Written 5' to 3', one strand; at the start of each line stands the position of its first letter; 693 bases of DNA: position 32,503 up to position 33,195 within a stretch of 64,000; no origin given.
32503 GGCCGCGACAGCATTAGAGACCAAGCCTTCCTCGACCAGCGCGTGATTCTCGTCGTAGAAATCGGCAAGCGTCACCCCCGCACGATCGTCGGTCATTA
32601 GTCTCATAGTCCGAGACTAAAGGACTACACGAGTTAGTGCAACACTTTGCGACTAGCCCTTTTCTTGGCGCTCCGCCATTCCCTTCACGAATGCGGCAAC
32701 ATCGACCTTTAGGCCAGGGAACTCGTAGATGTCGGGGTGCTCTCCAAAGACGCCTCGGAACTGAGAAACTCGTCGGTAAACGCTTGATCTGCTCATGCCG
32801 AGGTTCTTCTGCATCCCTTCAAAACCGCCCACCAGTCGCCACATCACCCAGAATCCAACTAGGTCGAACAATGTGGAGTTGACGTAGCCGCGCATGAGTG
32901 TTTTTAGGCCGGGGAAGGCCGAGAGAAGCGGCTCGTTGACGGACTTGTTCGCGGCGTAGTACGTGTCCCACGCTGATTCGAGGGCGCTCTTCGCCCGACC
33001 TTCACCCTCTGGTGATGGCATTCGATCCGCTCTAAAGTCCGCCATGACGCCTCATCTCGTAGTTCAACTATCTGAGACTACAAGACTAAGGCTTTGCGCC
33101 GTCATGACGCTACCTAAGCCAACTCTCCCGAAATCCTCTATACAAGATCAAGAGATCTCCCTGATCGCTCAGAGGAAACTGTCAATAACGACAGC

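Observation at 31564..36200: Minimal (4.6 kb) Rep+Int integrative element inserted in tRNA-Met, bounded by 44-bp perfect direct repeats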

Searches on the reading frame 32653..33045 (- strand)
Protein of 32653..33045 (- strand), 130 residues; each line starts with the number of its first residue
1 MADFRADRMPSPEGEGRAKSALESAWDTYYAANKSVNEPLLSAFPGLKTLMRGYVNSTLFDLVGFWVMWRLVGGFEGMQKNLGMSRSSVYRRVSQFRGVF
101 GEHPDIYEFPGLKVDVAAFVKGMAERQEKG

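Call 6: search_protein_families(library=pfam, proteins=[window:32653-33045:-], max_evalue=0.01)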
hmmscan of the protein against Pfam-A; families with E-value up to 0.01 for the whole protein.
window:32653-33045:- (130 aa): 0 families

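Call 7: search_protein_families(library=padloc, proteins=[window:32653-33045:-], max_evalue=0.01)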
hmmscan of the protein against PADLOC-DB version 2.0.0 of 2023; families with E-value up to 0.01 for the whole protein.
window:32653-33045:- (130 aa): 0 families

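Call 10: search_protein_families(library=ncbifam, proteins=[window:32653-33045:-], max_evalue=0.01)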
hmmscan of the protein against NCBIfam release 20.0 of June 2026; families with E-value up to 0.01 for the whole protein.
window:32653-33045:- (130 aa): 0 families

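Call 11: search_protein_families(library=phrogs, proteins=[window:32653-33045:-], max_evalue=0.01)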
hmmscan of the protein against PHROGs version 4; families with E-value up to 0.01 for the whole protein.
window:32653-33045:- (130 aa): 0 families

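Call 33: find_homologous_proteins(query=window:32653-33045:-, max_evalue=0.001)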
Query window:32653-33045:- (130 aa): 120 proteins with E <= 0.001 among 131 candidates.
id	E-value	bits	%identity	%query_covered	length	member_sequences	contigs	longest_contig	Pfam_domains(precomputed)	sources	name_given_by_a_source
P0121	8.7e-79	280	95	100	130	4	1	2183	-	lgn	-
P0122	1.9e-69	249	79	99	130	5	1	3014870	-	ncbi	ncbi:DUF3263 domain-containing protein [Salinibacterium sp. NYA9b]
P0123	5.1e-68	245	82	98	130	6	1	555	-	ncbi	-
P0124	9.6e-67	241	78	99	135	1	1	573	-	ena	-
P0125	1.9e-66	240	79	99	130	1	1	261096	-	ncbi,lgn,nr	ncbi:MAG: hypothetical protein EPN48_14310 [Microbacteriaceae bacterium]|nr:MAG: hypothetical protei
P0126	1.9e-66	240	78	99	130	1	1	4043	-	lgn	-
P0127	1.1e-65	237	83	93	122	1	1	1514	-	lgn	-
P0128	1.1e-65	237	78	99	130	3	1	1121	-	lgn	-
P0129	3.9e-65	236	77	99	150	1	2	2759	-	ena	-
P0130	8.7e-65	234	77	99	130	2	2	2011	-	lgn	-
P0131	2.1e-62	227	74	99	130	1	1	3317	-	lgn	-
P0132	2.2e-62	227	81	91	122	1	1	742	-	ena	-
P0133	3.4e-62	226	74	99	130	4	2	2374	-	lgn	-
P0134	3.6e-62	226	74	99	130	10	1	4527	-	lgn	-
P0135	1.3e-61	224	79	93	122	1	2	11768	-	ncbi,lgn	-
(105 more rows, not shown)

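Call 44: search_solved_structures(query=A3, max_evalue=10)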
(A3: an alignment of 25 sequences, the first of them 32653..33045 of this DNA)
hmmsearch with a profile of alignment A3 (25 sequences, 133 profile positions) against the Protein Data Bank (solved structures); distinct sequences matched with E-value up to 10: 3.
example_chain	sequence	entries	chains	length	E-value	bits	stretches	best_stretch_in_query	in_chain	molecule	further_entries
2okj_A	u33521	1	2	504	0.28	14.4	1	56-102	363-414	Glutamate decarboxylase 1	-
3vp6_A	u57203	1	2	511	0.28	14.4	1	56-102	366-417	Glutamate decarboxylase 1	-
9m7y_F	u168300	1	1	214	0.71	13.1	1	75-112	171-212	RNA polymerase ECF sigma factor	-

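Call 45: predict_structure(alignment_id=A3)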
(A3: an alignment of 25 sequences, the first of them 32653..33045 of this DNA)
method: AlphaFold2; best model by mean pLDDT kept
length: 130 residues; sequences in the alignment: 25
mean_pLDDT: 79.1   pTM: 0.57
mean pLDDT of the five models: 79.1, 77.0, 75.9, 73.0, 65.5
residues with pLDDT >= 90: 40; 70-90: 67; 50-70: 12; < 50: 11
segments of 3 or more residues with pLDDT < 50: 7-11, 13-16
pLDDT, mean of each block of 10 residues (from residue 1): 50 52 73 78 77 78 92 92 92 90 89 85 80
secondary structure, 60 per line:
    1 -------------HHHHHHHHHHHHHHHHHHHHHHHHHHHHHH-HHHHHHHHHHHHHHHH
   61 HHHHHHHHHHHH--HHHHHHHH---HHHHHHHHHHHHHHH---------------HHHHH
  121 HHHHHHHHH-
elements in order: H14-43 H45-72 H75-82 H86-100 H116-129

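Call 49: fold_search(model_id=the predicted structure, library=pdb)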
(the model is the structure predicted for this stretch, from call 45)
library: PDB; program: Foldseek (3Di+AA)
matches with E <= 10: 108; with E <= 0.001: 0
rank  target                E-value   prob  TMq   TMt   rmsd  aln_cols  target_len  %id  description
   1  6f7g_A                1.3e+00  0.15  0.22  0.27   9.1        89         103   17  Tryptophan Repressor TrpR from E.coli with 5-Methyltryptamine (released 2018-12-19)
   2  1iz1_B                1.4e+00  0.30  0.29  0.14   7.3        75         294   17  CRYSTAL STRUCTURE OF CBNR, A LYSR FAMILY TRANSCRIPTIONAL REGULATOR (released 2003-05-06)
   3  6xtu_A                1.5e+00  0.57  0.30  0.14   1.7        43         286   26  FULL-LENGTH LTTR LYSG FROM CORYNEBACTERIUM GLUTAMICUM (released 2020-10-07)
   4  3fzv_C                1.5e+00  0.30  0.28  0.14   7.3        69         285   17  Crystal structure of PA01 protein, putative LysR family transcriptional regulator from Pseudomonas aeruginosa (released 2009-03-10)
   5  9iyz_B                1.9e+00  0.25  0.27  0.40   7.5        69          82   12  Crystal Structure of the Acinetobacter baumannii LysR family regulator AceR DNA-binding domain (P321) (released 2025-08-06)
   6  6m5f_D                1.9e+00  0.20  0.28  0.14   7.6        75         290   19  Crystal structure of HinK, a LysR family transcriptional regulator from Pseudomonas aeruginosa (released 2021-03-17)
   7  8ap7_F                1.9e+00  0.06  0.16  0.16  14.9       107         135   17  membrane region of the Trypanosoma brucei mitochondrial ATP synthase dimer (released 2022-10-26)
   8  7trv_D                2.0e+00  0.23  0.28  0.40   7.4        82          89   16  Crystal Structure of the DNA-Binding Domain of the LysR family Transcriptional Regulator YfbA from Yersinia pestis (released 2022-02-09)
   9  6xtv_B                2.0e+00  0.23  0.28  0.14   6.5        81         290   21  FULL-LENGTH LTTR LYSG FROM CORYNEBACTERIUM GLUTAMICUM WITH BOUND EFFECTOR ARG (released 2020-10-07)
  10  3hhg_G                2.3e+00  0.38  0.28  0.13   1.8        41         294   24  Structure of CrgA, a LysR-type transcriptional regulator from Neisseria meningitidis. (released 2009-07-07)
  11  3hhg_A                2.4e+00  0.35  0.28  0.13   1.9        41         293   24  Structure of CrgA, a LysR-type transcriptional regulator from Neisseria meningitidis. (released 2009-07-07)
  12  6f7g_C                2.4e+00  0.10  0.20  0.26   8.7        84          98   18  Tryptophan Repressor TrpR from E.coli with 5-Methyltryptamine (released 2018-12-19)
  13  5y08_MODEL_1_A        2.4e+00  0.10  0.19  0.12  10.9        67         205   12  Solution structure of the apo doublet acyl carrier protein from prodigiosin biosynthesis (released 2018-12-12)
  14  7x1k_A                2.6e+00  0.25  0.26  0.45   2.3        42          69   17  Crystal structure of the flagellar expression regulator DegU from Listeria monocytogenes (released 2022-08-10)
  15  7x1k_B                2.8e+00  0.25  0.26  0.45   2.3        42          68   17  Crystal structure of the flagellar expression regulator DegU from Listeria monocytogenes (released 2022-08-10)
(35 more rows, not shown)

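Call 71: search_protein_families(library=pfam, alignment_id=A3, max_evalue=1)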
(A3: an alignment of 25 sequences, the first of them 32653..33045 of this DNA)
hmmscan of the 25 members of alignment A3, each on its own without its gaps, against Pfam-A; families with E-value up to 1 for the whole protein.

A. member 1, window:32653-33045:- (130 aa): 3 families
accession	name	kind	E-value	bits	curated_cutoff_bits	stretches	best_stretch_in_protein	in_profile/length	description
PF14150.11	YesK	-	0.13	12.9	25.2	1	54-79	33-58/81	YesK-like protein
PF13518.12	HTH_28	-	0.17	12.4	25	1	81-101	21-40/52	Helix-turn-helix domain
PF13384.12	HTH_23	-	0.23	11.8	24.6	1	80-98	25-43/50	Homeodomain-like domain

B. families by the number of members that match (of 25 scanned): 13 families
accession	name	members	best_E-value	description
PF13518.12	HTH_28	10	0.0076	Helix-turn-helix domain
PF02954.25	HTH_8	8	0.0055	Bacterial regulatory protein, Fis family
PF13384.12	HTH_23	8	0.007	Homeodomain-like domain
PF08279.18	HTH_11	4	0.0076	HTH domain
PF25213.1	HVO_A0261_N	4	0.036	HVO_A0261 N-terminal domain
PF13309.12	HTH_22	3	0.13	HTH domain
PF18024.7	HTH_50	2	0.03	Helix-turn-helix domain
PF14150.11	YesK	2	0.13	YesK-like protein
PF09339.16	HTH_IclR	2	0.16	IclR helix-turn-helix domain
PF13730.12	HTH_36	2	0.23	Helix-turn-helix domain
PF09037.16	Sulphotransf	1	0.049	Stf0 sulphotransferase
PF00126.33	HTH_1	1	0.12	Bacterial regulatory helix-turn-helix protein, lysR family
PF05930.18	Phage_AlpA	1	0.16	Prophage CP4-57 regulatory protein (AlpA)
